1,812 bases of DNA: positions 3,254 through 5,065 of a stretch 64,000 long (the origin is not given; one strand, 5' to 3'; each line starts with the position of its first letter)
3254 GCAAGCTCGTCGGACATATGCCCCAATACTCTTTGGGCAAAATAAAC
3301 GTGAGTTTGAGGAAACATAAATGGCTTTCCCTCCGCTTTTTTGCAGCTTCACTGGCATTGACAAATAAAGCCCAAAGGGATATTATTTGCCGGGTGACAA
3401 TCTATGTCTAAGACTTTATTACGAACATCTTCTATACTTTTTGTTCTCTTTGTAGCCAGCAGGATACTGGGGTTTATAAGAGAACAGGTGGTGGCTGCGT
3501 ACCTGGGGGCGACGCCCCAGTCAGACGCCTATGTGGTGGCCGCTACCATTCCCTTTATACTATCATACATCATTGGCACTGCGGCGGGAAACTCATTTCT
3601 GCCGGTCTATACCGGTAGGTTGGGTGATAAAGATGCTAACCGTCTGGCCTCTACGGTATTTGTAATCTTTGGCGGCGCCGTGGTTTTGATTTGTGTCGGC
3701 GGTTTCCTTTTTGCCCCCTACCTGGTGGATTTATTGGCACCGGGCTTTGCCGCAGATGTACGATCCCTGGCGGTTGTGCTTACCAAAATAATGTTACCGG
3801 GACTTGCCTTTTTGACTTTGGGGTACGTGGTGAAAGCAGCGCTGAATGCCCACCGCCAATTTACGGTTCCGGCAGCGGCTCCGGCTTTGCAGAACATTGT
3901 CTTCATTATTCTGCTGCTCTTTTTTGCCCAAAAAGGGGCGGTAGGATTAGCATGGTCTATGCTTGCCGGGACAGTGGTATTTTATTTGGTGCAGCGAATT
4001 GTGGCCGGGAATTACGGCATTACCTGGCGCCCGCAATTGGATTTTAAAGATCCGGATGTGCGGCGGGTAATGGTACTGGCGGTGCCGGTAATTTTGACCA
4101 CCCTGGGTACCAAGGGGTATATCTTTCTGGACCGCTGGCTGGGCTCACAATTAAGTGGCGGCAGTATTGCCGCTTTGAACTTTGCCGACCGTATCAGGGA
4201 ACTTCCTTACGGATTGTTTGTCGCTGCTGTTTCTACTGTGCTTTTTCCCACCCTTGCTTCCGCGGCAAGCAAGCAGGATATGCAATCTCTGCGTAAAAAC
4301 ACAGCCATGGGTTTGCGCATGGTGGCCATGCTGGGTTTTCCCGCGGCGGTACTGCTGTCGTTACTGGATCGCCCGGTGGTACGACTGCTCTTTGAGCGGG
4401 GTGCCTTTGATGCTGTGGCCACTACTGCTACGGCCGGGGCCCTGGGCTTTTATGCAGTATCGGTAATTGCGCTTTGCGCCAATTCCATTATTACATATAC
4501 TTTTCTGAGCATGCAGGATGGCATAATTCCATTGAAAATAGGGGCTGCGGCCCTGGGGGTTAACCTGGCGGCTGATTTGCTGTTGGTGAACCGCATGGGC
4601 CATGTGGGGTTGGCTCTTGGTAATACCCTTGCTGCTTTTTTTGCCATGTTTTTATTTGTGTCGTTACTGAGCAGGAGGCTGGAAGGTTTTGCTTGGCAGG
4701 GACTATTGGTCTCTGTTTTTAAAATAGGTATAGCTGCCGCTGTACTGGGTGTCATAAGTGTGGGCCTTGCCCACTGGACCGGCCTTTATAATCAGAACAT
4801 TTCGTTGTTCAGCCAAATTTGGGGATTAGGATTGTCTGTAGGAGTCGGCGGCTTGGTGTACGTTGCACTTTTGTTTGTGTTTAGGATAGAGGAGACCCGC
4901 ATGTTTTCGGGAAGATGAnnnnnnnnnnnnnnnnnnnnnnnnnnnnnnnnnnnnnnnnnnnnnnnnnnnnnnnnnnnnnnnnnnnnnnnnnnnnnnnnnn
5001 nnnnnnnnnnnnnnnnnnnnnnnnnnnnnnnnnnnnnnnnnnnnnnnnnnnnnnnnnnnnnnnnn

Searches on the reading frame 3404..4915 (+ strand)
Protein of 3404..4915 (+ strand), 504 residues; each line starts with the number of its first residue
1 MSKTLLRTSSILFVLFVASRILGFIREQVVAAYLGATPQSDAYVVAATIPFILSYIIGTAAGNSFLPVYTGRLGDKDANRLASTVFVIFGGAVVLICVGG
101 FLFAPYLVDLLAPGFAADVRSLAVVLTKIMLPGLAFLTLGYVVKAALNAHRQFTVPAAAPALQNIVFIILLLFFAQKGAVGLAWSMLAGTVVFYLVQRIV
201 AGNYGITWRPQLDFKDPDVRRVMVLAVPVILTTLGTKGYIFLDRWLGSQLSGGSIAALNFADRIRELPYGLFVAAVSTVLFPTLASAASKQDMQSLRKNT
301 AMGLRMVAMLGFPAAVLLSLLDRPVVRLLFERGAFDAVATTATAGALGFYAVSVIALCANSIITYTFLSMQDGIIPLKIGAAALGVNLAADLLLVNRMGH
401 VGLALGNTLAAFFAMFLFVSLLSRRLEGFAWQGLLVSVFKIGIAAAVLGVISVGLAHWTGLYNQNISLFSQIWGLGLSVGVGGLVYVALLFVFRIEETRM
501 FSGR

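Call 87: search_protein_families(library=pfam, proteins=[window:3404-4915:+], max_evalue=0.00001)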
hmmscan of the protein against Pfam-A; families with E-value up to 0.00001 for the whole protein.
window:3404-4915:+ (504 aa): 2 families
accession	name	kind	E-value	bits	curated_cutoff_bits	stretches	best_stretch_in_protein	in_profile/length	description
PF03023.19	MurJ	-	5.8e-87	292.6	27.4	1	30-460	1-437/451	Lipid II flippase MurJ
PF13440.11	Polysacc_synt_3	-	5.2e-13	49.3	23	1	81-330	46-284/293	Polysaccharide biosynthesis protein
